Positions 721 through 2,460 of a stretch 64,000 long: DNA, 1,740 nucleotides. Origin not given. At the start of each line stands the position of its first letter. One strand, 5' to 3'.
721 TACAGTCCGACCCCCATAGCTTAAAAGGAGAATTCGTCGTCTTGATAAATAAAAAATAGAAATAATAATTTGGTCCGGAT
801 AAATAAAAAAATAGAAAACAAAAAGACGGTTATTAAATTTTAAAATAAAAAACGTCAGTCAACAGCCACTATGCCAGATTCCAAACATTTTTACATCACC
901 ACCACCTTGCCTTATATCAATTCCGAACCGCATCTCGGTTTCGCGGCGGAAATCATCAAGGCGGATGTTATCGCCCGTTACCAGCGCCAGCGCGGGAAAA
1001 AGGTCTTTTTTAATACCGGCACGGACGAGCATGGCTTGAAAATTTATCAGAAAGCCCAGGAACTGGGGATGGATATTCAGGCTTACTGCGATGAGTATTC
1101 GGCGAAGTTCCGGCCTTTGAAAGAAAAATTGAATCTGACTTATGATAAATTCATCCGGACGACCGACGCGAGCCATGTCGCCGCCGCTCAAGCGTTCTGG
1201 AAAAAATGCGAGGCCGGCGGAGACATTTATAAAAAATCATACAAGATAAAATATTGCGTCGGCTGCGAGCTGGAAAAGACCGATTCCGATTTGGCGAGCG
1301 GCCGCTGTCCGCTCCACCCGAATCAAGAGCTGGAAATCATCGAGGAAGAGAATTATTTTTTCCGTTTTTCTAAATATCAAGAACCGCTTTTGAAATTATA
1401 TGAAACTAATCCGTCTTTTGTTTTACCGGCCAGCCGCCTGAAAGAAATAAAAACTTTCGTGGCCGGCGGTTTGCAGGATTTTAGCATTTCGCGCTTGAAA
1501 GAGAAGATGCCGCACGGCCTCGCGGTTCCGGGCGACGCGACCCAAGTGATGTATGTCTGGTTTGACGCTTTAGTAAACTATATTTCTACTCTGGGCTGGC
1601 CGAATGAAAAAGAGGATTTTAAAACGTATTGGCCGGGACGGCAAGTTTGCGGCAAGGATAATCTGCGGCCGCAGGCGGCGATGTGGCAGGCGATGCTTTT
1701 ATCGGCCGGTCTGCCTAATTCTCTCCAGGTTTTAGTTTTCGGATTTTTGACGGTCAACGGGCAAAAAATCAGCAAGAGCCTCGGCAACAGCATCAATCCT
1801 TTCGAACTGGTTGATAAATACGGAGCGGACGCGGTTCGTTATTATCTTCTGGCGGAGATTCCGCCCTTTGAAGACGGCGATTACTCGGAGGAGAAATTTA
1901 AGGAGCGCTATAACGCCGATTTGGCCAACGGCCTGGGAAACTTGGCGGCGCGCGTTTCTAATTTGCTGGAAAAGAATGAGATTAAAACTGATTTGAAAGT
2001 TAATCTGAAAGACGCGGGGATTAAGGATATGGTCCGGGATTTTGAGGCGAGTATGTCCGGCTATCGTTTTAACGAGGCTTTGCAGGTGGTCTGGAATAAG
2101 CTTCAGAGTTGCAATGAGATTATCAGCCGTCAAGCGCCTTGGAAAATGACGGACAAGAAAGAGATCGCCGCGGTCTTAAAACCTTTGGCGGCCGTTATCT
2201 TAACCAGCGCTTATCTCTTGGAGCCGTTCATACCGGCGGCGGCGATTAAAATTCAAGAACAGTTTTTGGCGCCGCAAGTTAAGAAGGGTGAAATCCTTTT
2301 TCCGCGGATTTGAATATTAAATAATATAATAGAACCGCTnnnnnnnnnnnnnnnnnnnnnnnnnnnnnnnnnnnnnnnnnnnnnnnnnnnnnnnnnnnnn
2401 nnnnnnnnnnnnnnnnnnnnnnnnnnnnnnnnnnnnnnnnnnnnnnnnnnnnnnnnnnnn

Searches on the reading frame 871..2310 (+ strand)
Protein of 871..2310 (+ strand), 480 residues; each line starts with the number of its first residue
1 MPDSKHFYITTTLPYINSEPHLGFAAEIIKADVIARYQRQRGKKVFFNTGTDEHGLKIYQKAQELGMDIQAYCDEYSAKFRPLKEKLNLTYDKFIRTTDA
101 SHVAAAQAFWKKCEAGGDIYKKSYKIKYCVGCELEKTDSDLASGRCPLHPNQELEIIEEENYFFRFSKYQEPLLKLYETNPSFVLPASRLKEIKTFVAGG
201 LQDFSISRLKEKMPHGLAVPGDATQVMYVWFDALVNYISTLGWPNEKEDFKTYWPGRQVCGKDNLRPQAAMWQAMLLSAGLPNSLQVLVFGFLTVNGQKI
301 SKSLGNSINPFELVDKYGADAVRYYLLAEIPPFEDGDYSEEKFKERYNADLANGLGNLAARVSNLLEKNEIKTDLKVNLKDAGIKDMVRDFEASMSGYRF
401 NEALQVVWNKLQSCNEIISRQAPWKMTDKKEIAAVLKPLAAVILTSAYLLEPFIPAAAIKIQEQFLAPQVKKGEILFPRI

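Call 26: search_protein_families(library=pfam, proteins=[window:871-2310:+], max_evalue=0.0001)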
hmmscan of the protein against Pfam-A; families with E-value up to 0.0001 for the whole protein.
window:871-2310:+ (480 aa): 3 families
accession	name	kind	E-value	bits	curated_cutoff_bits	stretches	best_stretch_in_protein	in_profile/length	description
PF09334.17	tRNA-synt_1g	-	1.2e-94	317.7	20.1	2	141-362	164-390/391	tRNA synthetases class I (M)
PF00133.28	tRNA-synt_1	-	3.3e-29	102.3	22.7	2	224-327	296-403/414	tRNA synthetases class I (I, L, M and V)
PF01406.26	tRNA-synt_1e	-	5e-12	46.2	27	1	290-329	244-283/301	tRNA synthetases class I (C) catalytic domain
